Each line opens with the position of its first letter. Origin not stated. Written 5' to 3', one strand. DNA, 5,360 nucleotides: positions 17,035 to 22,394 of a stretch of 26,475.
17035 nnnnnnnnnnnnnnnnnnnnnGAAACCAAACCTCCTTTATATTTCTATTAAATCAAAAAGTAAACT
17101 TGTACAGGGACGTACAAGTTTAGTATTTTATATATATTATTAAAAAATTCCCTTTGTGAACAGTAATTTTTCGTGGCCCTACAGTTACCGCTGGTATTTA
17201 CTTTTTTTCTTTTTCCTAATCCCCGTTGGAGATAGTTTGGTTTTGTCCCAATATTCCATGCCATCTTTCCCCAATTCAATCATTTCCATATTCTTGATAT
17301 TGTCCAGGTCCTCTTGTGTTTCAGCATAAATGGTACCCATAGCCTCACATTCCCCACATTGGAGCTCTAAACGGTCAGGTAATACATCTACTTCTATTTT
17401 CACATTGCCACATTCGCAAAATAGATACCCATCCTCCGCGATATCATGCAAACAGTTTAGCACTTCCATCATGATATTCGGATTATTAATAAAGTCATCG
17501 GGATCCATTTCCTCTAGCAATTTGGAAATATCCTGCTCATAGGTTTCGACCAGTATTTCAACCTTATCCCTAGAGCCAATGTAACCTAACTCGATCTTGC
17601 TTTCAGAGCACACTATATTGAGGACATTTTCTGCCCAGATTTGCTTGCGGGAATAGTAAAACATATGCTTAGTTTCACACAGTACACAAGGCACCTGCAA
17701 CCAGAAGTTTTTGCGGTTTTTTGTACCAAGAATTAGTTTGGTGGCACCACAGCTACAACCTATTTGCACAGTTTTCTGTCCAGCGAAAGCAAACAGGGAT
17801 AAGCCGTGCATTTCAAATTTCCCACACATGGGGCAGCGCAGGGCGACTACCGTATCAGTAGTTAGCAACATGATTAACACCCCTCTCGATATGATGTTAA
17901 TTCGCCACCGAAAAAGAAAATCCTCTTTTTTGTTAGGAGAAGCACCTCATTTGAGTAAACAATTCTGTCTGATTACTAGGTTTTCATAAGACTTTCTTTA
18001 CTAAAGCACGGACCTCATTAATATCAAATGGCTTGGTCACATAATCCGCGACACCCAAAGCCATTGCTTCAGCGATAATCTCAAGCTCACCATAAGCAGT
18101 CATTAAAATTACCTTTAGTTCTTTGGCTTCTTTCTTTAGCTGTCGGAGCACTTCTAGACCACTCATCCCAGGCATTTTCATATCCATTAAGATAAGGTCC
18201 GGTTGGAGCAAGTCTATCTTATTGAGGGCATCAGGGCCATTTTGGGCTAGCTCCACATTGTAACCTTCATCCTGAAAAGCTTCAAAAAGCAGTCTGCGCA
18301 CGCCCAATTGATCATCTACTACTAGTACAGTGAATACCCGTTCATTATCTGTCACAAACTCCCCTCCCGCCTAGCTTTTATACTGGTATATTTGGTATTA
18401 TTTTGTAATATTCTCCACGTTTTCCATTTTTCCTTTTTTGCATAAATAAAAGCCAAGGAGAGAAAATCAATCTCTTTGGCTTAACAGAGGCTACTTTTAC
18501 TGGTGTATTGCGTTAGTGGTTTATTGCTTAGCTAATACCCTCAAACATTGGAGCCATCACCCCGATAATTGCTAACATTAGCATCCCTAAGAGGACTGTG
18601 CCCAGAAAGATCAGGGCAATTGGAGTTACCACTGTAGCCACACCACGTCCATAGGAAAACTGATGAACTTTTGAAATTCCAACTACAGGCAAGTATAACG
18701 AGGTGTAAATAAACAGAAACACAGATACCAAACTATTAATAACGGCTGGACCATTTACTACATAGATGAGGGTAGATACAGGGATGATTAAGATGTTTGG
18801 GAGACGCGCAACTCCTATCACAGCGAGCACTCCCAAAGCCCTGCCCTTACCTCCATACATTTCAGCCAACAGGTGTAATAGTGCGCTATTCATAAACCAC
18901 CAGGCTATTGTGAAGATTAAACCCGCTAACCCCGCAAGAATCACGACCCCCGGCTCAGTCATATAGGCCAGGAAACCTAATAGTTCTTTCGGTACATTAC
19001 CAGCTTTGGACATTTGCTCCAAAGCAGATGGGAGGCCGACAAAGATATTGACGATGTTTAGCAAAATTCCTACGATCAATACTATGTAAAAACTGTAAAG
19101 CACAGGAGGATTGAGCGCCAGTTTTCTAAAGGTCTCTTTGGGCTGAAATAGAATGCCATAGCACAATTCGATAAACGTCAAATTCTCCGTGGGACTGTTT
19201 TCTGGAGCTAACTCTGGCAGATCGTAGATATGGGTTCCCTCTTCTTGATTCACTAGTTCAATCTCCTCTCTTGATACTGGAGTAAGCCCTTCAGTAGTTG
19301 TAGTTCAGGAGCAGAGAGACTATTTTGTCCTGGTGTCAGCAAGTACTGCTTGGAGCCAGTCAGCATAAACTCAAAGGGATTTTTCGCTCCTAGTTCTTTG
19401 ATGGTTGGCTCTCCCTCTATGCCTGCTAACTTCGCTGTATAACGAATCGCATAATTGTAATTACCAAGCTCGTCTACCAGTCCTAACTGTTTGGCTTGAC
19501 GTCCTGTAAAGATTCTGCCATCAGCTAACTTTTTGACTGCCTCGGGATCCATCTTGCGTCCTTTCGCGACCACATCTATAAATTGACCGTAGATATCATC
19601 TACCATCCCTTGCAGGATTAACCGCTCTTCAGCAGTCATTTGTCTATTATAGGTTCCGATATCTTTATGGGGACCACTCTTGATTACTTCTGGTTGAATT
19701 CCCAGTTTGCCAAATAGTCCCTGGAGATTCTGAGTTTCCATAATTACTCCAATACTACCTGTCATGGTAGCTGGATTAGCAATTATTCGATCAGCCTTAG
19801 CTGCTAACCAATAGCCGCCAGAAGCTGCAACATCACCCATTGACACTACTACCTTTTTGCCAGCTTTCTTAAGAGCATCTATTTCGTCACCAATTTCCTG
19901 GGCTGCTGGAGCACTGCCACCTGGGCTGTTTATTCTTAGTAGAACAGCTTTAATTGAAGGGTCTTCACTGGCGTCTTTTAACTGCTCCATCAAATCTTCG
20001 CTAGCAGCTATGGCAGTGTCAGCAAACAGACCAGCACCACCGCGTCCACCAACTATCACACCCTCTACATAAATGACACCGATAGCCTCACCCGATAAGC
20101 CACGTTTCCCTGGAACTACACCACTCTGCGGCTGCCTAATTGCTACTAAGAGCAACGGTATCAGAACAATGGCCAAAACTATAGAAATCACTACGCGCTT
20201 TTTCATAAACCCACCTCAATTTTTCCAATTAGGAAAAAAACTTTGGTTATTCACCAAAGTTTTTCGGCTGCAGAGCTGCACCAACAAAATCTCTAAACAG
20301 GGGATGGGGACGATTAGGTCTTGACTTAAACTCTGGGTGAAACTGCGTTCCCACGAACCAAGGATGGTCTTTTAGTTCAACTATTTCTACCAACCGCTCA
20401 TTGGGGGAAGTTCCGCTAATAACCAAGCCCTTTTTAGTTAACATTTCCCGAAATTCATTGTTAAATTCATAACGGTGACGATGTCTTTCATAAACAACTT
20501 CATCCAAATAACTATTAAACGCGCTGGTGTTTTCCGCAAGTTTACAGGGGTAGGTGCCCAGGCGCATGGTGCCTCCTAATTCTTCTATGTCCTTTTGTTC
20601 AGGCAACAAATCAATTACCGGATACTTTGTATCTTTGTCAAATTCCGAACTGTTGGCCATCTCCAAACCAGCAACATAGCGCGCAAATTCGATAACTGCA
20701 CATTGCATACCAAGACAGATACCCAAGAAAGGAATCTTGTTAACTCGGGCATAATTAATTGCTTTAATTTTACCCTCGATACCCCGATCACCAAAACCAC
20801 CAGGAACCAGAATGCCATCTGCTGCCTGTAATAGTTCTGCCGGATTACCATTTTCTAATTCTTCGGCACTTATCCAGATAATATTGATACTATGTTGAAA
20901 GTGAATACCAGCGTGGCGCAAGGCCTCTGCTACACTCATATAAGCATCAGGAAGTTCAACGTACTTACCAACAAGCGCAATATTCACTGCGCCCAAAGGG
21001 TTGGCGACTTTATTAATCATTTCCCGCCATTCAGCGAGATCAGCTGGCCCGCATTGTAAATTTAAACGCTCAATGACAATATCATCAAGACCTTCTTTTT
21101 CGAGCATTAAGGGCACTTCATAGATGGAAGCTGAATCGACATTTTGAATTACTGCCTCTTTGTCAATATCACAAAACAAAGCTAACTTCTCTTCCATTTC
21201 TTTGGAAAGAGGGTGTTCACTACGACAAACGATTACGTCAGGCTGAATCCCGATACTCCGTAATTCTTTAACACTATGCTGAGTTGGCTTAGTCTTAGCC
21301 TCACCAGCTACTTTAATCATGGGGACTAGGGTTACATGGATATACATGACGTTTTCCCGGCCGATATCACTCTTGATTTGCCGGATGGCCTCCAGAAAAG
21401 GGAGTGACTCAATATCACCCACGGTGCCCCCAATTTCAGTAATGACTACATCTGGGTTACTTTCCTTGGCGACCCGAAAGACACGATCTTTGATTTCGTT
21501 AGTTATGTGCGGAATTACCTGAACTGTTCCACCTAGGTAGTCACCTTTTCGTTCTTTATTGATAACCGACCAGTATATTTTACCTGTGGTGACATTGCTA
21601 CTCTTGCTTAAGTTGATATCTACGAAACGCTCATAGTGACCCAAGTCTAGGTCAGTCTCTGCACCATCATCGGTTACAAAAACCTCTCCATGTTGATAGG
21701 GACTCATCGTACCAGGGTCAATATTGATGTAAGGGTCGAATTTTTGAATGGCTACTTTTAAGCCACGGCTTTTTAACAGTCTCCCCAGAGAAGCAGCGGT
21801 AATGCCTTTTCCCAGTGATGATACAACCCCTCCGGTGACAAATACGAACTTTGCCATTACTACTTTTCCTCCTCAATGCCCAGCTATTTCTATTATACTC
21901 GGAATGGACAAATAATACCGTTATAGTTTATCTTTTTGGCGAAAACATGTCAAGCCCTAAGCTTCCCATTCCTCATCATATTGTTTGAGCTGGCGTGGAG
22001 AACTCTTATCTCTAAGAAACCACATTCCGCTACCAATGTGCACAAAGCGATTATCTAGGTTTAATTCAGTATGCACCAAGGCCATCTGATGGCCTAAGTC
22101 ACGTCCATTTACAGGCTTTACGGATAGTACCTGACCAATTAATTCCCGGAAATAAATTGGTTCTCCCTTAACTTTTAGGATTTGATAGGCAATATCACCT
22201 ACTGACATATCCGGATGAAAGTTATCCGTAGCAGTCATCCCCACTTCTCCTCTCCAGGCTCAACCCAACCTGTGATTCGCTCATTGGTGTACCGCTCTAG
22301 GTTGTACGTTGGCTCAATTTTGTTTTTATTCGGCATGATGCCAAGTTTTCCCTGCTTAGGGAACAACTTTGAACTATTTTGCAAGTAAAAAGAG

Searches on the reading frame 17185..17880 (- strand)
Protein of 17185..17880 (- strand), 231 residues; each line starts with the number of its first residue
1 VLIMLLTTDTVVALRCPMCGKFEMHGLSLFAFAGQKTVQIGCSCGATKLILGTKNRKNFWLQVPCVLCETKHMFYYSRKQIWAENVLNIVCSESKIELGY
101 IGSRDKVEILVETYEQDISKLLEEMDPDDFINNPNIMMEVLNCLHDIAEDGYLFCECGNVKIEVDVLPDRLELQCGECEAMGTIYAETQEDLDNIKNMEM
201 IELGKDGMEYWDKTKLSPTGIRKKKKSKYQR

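Call 77: search_protein_families(library=pfam, proteins=[window:17185-17880:-], max_evalue=0.00001)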
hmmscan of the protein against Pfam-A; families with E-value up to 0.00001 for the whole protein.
window:17185-17880:- (231 aa): 0 families

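Call 79: search_protein_families(library=pfam, proteins=[window:17185-17880:-], max_evalue=0.01)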
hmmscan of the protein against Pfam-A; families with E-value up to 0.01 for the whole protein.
window:17185-17880:- (231 aa): 1 family
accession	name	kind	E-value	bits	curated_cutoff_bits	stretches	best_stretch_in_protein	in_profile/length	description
PF19648.5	DUF6151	-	0.0087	16.4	27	0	153-182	7-39/188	Family of unknown function (DUF6151)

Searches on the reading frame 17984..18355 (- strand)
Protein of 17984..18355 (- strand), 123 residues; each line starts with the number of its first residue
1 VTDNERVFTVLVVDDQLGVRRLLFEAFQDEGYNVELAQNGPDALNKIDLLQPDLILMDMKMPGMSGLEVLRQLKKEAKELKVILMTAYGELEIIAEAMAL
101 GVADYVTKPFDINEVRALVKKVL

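Call 79: search_protein_families(library=pfam, proteins=[window:17984-18355:-], max_evalue=0.01)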
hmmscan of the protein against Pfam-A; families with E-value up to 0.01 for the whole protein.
window:17984-18355:- (123 aa): 1 family
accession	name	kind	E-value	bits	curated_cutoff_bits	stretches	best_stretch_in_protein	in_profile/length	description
PF00072.30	Response_reg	-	6.1e-33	113.7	30.2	1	10-119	1-110/111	Response regulator receiver domain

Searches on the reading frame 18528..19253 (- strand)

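Call 79: search_protein_families(library=pfam, proteins=[window:18528-19253:-], max_evalue=0.01)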
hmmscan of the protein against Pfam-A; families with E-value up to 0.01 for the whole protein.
window:18528-19253:- (241 aa): 1 family
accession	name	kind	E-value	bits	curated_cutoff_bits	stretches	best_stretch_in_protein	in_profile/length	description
PF04893.22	Yip1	-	1.3e-16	61.4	28.6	1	33-221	2-172/173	Yip1 domain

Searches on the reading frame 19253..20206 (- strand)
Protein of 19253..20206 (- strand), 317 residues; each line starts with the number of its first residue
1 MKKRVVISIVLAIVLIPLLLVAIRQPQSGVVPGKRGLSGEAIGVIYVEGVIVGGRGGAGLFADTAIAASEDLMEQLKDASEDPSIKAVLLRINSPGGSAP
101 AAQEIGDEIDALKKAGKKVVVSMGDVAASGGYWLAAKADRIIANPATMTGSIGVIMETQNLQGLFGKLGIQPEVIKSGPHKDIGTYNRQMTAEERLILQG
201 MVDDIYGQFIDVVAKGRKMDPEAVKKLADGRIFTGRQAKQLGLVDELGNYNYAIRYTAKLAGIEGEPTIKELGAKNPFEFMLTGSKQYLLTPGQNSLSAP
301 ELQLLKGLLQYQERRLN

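Call 79: search_protein_families(library=pfam, proteins=[window:19253-20206:-], max_evalue=0.01)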
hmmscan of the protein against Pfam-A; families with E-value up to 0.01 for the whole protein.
window:19253-20206:- (317 aa): 4 families
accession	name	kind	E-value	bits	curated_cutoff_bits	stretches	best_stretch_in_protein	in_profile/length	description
PF01343.23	Peptidase_S49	-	3.6e-56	189.9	24.9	1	112-263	2-153/154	Peptidase family S49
PF25145.1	NfeD1b_N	-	9.4e-08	32.3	40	1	78-159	24-102/189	NfeD1b, N-terminal domain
PF00574.28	CLP_protease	-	2.3e-07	31.3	20.2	1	68-138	29-96/182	Clp protease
PF01972.22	SDH_protease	-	2.6e-05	23.8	31.3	1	64-152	73-155/286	ClpP-like SDH-type serine proteinase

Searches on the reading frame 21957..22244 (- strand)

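Call 79: search_protein_families(library=pfam, proteins=[window:21957-22244:-], max_evalue=0.01)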
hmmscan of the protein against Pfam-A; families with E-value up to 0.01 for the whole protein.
window:21957-22244:- (95 aa): 1 family
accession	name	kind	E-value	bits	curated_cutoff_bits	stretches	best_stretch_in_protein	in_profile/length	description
PF05066.19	HARE-HTH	-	8.4e-08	32.9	25.9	1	13-78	1-69/71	HB1, ASXL, restriction endonuclease HTH domain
